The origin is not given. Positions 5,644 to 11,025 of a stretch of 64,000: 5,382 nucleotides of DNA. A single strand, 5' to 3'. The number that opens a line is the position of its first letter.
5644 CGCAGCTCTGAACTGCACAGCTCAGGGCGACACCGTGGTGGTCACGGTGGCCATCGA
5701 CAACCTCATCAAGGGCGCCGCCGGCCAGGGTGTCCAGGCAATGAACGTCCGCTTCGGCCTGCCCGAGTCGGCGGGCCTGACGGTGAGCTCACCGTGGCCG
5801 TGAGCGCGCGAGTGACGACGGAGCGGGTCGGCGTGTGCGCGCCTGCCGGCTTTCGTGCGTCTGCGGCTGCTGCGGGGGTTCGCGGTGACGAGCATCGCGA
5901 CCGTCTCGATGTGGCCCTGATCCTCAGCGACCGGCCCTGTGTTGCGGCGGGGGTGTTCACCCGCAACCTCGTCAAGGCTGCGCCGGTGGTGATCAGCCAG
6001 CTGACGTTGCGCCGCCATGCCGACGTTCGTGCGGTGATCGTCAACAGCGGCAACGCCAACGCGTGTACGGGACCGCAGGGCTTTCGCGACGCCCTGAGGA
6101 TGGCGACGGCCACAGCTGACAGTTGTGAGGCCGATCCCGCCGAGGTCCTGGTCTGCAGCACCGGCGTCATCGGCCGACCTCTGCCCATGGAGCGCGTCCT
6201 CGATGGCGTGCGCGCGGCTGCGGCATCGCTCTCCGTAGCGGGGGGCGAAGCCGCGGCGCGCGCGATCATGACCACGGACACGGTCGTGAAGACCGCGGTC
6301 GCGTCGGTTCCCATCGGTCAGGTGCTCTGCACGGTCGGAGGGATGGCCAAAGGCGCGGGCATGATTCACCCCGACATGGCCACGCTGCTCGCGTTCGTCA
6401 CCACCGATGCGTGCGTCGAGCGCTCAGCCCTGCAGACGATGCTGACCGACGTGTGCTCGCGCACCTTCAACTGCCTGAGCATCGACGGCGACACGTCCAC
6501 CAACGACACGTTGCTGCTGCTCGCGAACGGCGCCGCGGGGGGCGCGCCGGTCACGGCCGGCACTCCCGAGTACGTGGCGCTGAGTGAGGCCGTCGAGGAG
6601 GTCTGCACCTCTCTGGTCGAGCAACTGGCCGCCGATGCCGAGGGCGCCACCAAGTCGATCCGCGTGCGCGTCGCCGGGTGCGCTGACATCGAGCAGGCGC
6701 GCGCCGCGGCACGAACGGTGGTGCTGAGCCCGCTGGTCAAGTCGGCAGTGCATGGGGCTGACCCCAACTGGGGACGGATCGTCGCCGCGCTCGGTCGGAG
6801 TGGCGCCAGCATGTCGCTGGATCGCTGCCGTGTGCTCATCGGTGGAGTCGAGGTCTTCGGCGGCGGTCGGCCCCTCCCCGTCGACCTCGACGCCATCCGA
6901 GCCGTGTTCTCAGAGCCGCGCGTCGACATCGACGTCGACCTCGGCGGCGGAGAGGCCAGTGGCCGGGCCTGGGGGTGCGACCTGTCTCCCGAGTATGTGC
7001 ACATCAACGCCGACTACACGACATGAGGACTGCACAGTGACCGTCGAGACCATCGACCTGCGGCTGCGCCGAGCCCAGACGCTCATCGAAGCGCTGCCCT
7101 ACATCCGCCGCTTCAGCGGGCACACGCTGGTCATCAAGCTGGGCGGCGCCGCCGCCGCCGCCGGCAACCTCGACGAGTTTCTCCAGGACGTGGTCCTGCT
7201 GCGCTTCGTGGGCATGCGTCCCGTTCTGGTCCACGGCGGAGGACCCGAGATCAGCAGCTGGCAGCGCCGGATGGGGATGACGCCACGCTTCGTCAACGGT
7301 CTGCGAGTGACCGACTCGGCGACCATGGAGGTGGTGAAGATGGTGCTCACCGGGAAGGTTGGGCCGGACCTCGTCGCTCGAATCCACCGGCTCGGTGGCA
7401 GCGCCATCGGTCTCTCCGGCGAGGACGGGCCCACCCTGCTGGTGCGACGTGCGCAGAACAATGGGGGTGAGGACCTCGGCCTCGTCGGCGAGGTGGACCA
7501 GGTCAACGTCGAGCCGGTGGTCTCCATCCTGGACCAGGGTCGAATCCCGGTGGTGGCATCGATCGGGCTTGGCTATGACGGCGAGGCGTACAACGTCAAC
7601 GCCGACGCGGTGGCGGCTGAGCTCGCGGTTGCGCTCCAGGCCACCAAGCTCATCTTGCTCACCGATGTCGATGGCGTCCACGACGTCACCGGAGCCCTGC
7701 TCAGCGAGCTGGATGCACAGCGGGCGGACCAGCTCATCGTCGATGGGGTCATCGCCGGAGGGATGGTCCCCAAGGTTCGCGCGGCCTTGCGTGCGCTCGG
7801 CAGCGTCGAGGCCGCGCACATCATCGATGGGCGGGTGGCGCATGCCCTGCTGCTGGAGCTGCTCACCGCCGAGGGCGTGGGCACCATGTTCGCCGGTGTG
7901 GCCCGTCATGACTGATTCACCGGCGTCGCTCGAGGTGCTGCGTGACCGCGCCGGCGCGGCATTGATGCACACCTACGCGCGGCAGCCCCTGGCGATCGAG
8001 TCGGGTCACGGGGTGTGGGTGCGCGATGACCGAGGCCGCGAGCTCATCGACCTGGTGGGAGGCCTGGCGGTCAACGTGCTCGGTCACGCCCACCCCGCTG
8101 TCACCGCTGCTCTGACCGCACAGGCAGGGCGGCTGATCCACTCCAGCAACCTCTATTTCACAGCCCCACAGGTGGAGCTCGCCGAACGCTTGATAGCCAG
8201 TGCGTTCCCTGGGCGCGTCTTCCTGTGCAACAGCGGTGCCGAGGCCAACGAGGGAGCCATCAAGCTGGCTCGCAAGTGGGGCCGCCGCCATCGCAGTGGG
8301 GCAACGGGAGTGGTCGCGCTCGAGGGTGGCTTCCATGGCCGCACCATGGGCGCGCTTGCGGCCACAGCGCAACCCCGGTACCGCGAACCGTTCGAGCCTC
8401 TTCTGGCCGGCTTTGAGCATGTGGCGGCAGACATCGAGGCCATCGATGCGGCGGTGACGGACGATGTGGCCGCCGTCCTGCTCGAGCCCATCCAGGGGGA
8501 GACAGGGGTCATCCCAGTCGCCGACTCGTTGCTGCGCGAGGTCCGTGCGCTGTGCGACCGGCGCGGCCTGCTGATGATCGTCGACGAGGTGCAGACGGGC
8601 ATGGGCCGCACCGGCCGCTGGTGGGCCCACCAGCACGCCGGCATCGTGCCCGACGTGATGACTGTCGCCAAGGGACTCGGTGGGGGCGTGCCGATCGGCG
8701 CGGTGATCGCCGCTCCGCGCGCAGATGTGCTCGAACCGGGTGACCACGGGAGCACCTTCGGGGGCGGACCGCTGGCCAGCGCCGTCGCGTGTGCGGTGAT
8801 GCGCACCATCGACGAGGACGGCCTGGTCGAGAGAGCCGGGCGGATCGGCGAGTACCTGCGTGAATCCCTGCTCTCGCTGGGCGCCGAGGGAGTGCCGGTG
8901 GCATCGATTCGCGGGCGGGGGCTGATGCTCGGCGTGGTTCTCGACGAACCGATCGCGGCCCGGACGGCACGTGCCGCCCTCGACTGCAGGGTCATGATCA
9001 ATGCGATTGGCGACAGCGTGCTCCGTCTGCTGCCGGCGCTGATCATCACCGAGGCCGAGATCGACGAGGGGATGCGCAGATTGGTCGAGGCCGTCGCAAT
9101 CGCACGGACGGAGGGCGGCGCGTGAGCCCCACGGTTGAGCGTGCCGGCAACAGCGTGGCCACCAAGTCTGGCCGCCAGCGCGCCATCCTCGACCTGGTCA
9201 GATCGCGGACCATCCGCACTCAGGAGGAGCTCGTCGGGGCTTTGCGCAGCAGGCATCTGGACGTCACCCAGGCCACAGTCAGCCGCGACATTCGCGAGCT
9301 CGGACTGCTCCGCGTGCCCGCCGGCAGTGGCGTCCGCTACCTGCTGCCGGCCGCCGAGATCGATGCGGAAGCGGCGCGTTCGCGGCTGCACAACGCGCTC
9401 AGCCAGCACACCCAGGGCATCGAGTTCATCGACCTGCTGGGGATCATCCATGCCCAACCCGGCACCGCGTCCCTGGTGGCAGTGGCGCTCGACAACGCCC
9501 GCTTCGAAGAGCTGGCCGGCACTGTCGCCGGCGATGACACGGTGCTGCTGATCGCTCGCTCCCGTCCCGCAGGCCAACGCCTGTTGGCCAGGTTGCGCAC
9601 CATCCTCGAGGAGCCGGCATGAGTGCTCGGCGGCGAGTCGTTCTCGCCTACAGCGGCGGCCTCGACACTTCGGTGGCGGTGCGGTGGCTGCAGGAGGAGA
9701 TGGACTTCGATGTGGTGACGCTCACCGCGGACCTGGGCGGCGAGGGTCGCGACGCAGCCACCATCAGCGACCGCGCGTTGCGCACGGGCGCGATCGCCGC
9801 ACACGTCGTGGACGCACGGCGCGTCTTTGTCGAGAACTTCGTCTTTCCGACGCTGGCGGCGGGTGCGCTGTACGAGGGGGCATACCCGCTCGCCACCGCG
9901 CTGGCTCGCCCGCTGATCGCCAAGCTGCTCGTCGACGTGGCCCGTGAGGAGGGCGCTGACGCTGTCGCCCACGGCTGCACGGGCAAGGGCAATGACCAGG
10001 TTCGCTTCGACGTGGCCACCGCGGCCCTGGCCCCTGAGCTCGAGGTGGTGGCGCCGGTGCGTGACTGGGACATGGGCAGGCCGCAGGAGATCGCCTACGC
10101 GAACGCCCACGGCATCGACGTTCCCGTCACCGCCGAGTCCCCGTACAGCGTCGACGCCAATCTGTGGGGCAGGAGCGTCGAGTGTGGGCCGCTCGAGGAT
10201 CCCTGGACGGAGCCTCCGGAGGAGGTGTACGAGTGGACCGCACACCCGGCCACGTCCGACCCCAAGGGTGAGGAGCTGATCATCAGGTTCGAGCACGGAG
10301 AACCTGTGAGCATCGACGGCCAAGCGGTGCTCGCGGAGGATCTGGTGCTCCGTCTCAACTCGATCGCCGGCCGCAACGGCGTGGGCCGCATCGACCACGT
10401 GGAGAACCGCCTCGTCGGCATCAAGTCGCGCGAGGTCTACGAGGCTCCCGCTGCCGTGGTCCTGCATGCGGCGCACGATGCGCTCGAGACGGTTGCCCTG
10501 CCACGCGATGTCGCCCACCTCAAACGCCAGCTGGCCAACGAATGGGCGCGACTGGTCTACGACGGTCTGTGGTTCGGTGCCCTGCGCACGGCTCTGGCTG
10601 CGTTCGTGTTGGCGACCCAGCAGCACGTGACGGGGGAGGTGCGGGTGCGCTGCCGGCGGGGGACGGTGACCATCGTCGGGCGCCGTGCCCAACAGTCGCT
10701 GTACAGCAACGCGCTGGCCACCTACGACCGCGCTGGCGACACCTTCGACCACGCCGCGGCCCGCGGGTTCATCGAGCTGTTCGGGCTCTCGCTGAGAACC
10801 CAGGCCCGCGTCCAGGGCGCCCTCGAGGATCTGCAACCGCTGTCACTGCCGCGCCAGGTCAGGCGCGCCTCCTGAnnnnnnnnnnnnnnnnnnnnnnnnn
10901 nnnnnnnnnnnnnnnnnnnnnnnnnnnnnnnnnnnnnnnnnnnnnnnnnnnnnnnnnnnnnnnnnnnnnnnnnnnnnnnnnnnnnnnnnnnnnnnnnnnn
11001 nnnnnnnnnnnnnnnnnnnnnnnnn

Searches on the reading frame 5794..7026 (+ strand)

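Call 25: search_protein_families(library=pfam, proteins=[window:5794-7026:+], max_evalue=0.0001)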
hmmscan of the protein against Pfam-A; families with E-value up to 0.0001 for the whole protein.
window:5794-7026:+ (410 aa): 1 family
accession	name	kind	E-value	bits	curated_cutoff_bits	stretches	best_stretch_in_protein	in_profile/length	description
PF01960.23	ArgJ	-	3.3e-145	484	32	1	22-410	2-377/377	ArgJ family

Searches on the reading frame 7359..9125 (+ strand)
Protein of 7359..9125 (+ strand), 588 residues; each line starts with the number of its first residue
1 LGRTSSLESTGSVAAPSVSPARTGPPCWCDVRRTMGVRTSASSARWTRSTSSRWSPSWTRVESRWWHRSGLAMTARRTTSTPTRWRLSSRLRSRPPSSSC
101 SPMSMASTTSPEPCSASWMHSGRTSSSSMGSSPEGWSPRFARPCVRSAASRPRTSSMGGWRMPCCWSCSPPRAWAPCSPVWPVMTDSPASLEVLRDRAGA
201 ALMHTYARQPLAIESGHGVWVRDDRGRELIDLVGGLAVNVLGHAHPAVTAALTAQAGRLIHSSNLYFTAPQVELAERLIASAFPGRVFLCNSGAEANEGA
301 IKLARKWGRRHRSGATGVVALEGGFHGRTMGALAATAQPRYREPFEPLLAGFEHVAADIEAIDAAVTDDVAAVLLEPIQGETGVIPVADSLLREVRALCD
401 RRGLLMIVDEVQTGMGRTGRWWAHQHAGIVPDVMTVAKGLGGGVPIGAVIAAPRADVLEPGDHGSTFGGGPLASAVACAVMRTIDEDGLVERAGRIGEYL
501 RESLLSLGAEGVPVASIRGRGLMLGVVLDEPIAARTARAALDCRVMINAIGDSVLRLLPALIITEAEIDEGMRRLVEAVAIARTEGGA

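Call 25: search_protein_families(library=pfam, proteins=[window:7359-9125:+], max_evalue=0.0001)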
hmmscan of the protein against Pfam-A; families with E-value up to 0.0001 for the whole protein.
window:7359-9125:+ (588 aa): 1 family
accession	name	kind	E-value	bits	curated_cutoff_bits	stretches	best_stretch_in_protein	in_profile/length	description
PF00202.27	Aminotran_3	-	6.9e-113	377.8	30.5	1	209-579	9-403/403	Aminotransferase class-III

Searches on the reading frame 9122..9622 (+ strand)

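Call 25: search_protein_families(library=pfam, proteins=[window:9122-9622:+], max_evalue=0.0001)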
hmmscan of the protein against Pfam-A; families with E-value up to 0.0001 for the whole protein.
window:9122-9622:+ (166 aa): 2 families
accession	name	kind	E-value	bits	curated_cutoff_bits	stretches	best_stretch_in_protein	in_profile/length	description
PF01316.27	Arg_repressor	-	2.1e-19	69.4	27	1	14-77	2-66/70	Arginine repressor, DNA binding domain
PF02863.23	Arg_repressor_C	-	3.5e-17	62.4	25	1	99-159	7-67/68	Arginine repressor, C-terminal domain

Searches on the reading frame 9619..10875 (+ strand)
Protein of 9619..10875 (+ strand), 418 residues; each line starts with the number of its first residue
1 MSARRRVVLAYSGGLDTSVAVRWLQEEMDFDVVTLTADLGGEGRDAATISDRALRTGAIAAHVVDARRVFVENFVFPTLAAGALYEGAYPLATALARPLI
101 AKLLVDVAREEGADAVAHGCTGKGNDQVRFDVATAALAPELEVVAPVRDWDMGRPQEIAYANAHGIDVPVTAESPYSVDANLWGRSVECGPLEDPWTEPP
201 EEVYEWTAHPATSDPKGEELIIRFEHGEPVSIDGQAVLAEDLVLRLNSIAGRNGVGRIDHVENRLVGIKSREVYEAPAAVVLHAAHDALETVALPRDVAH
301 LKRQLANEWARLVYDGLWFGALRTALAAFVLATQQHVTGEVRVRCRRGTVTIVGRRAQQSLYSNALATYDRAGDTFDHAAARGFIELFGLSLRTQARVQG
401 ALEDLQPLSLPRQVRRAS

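Call 25: search_protein_families(library=pfam, proteins=[window:9619-10875:+], max_evalue=0.0001)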
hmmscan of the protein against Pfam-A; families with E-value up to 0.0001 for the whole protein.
window:9619-10875:+ (418 aa): 2 families
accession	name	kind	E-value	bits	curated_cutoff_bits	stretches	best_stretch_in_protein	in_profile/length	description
PF20979.2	Arginosuc_syn_C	-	1.2e-83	280.4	27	1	176-393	1-217/219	Arginosuccinate synthase C-terminal domain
PF00764.25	Arginosuc_synth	-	4.2e-65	219.1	27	1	6-166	1-161/162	Arginosuccinate synthase N-terminal HUP domain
